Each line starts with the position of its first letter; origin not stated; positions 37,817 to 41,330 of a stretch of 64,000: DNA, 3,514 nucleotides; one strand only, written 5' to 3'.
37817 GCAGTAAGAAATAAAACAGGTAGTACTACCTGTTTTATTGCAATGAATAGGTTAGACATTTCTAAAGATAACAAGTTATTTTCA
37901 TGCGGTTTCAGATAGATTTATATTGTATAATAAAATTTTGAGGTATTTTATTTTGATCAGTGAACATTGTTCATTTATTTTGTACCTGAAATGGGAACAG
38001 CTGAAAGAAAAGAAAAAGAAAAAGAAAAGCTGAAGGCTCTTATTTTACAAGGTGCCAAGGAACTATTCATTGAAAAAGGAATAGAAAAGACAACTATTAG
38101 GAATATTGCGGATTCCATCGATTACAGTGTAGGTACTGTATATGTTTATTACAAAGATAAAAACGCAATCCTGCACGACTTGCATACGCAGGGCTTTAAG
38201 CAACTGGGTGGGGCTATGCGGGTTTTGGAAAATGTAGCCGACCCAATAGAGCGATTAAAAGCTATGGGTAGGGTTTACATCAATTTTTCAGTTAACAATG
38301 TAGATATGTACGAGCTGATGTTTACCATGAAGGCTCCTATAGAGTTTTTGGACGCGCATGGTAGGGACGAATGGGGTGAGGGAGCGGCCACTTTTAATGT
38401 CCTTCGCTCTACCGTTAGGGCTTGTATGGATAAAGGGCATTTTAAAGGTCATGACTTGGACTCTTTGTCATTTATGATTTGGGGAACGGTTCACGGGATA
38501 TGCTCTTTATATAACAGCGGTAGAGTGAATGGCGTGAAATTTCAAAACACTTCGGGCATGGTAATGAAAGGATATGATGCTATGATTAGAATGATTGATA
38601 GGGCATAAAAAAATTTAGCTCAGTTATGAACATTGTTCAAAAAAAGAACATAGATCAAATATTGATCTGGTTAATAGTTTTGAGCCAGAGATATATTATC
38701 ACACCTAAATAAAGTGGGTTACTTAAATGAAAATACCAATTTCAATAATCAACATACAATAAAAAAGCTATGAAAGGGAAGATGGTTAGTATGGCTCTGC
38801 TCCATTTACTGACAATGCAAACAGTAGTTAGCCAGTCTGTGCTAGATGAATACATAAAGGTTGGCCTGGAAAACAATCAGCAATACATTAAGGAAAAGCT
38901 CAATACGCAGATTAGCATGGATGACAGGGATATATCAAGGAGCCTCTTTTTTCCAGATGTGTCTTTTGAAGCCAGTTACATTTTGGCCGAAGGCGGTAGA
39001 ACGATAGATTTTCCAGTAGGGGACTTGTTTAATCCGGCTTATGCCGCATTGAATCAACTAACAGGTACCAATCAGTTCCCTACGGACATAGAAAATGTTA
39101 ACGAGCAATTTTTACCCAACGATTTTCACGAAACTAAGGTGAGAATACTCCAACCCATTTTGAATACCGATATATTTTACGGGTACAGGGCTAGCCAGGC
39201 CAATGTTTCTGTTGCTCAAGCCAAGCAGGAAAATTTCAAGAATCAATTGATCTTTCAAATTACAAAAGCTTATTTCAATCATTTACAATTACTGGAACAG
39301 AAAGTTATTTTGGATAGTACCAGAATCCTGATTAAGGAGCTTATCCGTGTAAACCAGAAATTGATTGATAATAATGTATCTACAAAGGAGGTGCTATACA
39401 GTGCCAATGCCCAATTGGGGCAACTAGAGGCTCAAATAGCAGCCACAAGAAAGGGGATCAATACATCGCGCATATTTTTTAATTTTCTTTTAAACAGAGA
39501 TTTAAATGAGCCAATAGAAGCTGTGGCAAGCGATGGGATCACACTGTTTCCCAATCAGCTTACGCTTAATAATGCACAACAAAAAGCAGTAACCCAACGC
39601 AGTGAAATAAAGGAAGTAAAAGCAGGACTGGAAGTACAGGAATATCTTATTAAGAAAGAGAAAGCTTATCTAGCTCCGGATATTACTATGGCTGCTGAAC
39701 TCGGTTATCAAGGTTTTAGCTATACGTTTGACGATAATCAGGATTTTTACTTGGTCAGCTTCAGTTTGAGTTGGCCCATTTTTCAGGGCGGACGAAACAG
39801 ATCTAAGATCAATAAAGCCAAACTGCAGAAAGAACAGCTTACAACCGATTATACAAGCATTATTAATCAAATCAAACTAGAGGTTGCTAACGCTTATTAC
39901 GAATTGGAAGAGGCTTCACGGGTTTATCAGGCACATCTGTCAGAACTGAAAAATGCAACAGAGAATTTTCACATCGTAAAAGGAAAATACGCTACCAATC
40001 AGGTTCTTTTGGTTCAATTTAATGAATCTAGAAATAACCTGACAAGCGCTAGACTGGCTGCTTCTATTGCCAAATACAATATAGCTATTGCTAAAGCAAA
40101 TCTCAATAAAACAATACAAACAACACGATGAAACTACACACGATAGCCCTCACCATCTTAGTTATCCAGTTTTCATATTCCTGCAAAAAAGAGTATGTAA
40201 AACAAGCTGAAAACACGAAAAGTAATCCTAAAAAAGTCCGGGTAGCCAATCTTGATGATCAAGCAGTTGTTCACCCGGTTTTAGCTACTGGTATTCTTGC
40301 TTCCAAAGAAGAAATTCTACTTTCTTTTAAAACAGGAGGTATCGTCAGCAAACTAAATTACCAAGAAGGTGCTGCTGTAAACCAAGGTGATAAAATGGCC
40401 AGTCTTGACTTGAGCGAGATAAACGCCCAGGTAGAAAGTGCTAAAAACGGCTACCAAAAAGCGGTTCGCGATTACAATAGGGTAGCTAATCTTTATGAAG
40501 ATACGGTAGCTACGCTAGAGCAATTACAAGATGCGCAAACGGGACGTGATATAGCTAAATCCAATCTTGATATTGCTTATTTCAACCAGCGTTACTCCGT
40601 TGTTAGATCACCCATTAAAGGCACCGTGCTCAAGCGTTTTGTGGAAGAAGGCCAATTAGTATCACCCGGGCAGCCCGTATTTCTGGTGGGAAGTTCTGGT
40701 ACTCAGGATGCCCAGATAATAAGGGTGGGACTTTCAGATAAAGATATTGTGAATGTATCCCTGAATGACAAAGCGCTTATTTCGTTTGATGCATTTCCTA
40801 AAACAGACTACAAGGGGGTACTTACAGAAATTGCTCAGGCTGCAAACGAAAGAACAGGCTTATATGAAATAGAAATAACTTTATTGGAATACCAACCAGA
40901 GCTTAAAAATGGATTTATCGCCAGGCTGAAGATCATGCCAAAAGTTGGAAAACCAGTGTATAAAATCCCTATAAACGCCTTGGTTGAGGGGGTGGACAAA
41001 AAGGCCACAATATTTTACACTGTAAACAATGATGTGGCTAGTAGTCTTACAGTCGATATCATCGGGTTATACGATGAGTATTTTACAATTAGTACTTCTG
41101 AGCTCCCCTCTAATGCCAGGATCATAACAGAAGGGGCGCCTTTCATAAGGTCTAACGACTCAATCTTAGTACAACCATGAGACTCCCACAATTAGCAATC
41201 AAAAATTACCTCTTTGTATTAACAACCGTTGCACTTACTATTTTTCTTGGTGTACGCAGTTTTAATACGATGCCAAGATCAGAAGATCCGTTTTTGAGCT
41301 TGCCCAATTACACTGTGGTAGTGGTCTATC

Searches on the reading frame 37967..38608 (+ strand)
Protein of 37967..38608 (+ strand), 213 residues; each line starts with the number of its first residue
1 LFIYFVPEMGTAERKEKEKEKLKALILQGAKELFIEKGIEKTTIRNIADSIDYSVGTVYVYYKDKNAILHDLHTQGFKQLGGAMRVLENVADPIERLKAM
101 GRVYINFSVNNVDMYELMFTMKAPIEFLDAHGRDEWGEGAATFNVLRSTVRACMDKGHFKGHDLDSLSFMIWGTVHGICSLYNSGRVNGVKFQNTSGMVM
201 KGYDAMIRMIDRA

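Call 6: search_protein_families(library=pfam, proteins=[window:37967-38608:+])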
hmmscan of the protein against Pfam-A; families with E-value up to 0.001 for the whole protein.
window:37967-38608:+ (213 aa): 2 families
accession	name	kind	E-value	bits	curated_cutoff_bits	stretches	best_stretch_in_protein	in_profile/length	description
PF00440.29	TetR_N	-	4.1e-13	49.3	24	1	26-71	1-46/47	Bacterial regulatory proteins, tetR family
PF13305.11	TetR_C_33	-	2.1e-11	44.8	26.8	1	97-190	1-88/103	Tetracyclin repressor-like, C-terminal domain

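Call 9: find_encoding_contigs(protein=window:37967-38608:+, flank=10000, max_places=10)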
Protein window:37967-38608:+ (213 aa): no gene with exactly this product is on record in the collection.

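Call 13: find_encoding_contigs(protein=window:37991-38605:+, flank=10000, max_places=10)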
Protein seq(205 aa) (205 aa): 1 contig read that carries it; 1 place shown.
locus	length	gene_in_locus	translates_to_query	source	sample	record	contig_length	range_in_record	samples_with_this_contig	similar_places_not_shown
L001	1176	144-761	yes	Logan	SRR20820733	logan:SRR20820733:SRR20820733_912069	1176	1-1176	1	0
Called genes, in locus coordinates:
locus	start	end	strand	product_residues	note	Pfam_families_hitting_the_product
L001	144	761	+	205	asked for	PF00440:TetR_N, PF13305:TetR_C_33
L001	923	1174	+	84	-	?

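Call 14: find_homologous_proteins(query=window:37991-38605:+)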
Query seq(205 aa) (205 aa): 621 proteins with E <= 0.001 among 717 candidates; the best 120 are listed.
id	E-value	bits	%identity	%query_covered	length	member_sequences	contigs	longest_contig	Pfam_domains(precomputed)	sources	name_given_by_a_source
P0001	2.9e-133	460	100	100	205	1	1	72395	PF00440.30,PF13305.12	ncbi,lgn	-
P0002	1.8e-100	353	74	100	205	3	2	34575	PF00440.30,PF13305.12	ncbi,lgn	ncbi:MAG: TetR/AcrR family transcriptional regulator [Cyclobacteriaceae bacterium]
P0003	1.7e-92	327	69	100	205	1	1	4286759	PF00440.30,PF13305.12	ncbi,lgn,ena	-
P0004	1.0e-88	314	68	100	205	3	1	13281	PF00440.30,PF13305.12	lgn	-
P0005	1.1e-88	314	66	100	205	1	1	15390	PF00440.30,PF13305.12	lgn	-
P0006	2.9e-87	310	65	100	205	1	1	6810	PF00440.30,PF13305.12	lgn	-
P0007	5.5e-87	309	65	100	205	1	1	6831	PF00440.30,PF13305.12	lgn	-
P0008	2.1e-86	307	66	100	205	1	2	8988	PF00440.30,PF13305.12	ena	-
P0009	2.1e-86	307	66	100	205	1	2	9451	PF00440.30,PF13305.12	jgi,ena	-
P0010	3.5e-86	306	66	100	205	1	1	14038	PF00440.30,PF13305.12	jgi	jgi:AcrR family transcriptional regulator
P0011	5.0e-86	306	67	99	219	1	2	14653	PF00440.30,PF13305.12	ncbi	-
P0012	5.7e-86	305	66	100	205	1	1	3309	PF00440.30,PF13305.12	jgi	-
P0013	6.7e-86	305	66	100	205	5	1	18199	PF00440.30,PF13305.12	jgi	jgi:AcrR family transcriptional regulator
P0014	1.0e-85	305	66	100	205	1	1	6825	PF00440.30,PF13305.12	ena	-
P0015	1.1e-85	305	66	100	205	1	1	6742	PF00440.30,PF13305.12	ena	-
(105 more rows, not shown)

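Call 15: find_encoding_contigs(protein=P0002, flank=10000, max_places=2)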
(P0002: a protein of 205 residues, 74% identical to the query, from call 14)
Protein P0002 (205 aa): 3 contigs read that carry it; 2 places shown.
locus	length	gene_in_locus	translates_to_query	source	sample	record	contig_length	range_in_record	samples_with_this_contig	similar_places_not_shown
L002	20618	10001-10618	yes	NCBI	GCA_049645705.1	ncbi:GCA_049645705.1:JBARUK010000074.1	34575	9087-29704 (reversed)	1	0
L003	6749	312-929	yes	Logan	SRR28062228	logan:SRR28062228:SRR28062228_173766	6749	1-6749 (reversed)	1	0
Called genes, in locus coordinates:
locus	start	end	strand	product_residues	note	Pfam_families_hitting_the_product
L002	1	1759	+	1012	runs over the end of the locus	PF03372:Exo_endo_phos (weak), PF00041:fn3, PF16893:fn3_2 (faint), PF00041:fn3, PF00932:LTD, PF18962:Por_Secre_tail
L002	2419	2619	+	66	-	-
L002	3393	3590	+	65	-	-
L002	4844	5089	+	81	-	PF13396:PLDc_N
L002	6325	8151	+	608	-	PF13424:TPR_12 (weak), PF17874:TPR_MalT, PF00515:TPR_1 (weak), PF13424:TPR_12, PF00515:TPR_1 (weak), PF07568:HisKA_2, PF13581:HATPase_c_2, PF02518:HATPase_c, +8 more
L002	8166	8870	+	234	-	PF00072:Response_reg, PF04397:LytTR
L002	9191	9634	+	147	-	PF14588:YjgF_endoribonc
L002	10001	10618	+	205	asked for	PF00440:TetR_N, PF13305:TetR_C_33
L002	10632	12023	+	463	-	PF02321:OEP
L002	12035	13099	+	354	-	PF25919:BSH_CusB (faint), PF25917:BSH_RND, PF25973:BSH_CzcB, PF25954:Beta-barrel_RND_2 (weak)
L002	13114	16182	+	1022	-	PF00873:ACR_tran, PF02355:SecD_SecF_C (faint), PF03176:MMPL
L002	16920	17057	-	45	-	-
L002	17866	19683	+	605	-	-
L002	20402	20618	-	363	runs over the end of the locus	-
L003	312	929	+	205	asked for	PF00440:TetR_N, PF13305:TetR_C_33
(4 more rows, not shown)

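Call 16: find_encoding_contigs(protein=P0003, flank=10000, max_places=2)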
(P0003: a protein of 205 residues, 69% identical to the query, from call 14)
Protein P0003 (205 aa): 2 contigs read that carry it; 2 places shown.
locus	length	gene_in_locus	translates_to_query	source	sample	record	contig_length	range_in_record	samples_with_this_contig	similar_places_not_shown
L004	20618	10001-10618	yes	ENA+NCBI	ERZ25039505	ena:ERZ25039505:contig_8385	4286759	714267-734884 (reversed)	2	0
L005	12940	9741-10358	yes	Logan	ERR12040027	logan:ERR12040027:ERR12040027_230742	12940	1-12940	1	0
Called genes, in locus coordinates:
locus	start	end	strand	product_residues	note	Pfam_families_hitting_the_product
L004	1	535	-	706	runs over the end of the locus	PF12708:Pect-lyase_RHGA_epim (weak), PF13229:Beta_helix (faint), PF18962:Por_Secre_tail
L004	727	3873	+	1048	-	PF13229:Beta_helix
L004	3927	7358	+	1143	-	PF13287:Fn3_assoc, PF13290:CHB_HEX_C_1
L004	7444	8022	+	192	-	PF00027:cNMP_binding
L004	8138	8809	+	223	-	-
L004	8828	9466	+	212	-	-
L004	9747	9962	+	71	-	-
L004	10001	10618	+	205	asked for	PF00440:TetR_N, PF13305:TetR_C_33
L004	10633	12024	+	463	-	PF02321:OEP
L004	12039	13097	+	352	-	PF25919:BSH_CusB (faint), PF25917:BSH_RND, PF25973:BSH_CzcB, PF25885:HH_EMRA (weak)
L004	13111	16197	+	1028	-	PF00873:ACR_tran, PF03176:MMPL (weak)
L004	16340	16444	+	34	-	-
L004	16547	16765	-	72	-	-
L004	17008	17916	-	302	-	PF01435:Peptidase_M48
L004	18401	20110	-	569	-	-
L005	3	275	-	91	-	?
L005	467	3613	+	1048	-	PF13229:Beta_helix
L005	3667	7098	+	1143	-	PF13287:Fn3_assoc, PF13290:CHB_HEX_C_1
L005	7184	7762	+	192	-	PF00027:cNMP_binding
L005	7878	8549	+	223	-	-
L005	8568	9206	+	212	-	-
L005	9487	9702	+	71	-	-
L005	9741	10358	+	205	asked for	PF00440:TetR_N, PF13305:TetR_C_33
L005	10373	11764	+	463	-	PF02321:OEP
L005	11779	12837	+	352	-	PF25919:BSH_CusB (faint), PF25917:BSH_RND, PF25973:BSH_CzcB, PF25885:HH_EMRA (weak)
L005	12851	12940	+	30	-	?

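Call 17: find_encoding_contigs(protein=P0001, flank=10000, max_places=3)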
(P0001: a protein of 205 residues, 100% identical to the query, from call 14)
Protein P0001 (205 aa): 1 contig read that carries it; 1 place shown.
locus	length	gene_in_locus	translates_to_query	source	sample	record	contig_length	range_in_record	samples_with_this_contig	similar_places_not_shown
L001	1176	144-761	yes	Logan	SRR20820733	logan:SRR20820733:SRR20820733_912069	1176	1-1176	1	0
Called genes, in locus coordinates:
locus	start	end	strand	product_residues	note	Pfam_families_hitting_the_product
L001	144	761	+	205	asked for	PF00440:TetR_N, PF13305:TetR_C_33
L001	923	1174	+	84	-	?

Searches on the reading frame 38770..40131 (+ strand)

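Call 6: search_protein_families(library=pfam, proteins=[window:38770-40131:+])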
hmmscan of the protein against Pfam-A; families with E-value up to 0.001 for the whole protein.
window:38770-40131:+ (453 aa): 1 family
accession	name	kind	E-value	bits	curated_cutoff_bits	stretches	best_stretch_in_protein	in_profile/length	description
PF02321.23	OEP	-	5e-48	163.8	22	2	266-448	1-185/187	Outer membrane efflux protein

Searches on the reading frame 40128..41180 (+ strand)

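Call 6: search_protein_families(library=pfam, proteins=[window:40128-41180:+])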
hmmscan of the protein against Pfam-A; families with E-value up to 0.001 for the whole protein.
window:40128-41180:+ (350 aa): 4 families
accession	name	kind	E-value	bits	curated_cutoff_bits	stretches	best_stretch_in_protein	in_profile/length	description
PF13437.12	HlyD_3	-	1.5e-14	55.1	22.2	1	158-262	1-106/106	HlyD family secretion protein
PF16576.10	HlyD_D23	-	3.9e-13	49.6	30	1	65-265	22-214/214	Barrel-sandwich domain of CusB or HlyD membrane-fusion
PF13533.13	Biotin_lipoyl_2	-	5.9e-10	39.2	29.8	1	65-94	3-32/32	Biotin-lipoyl like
PF00364.28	Biotin_lipoyl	-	0.00042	20.5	22.1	0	69-92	49-72/73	Biotin-requiring enzyme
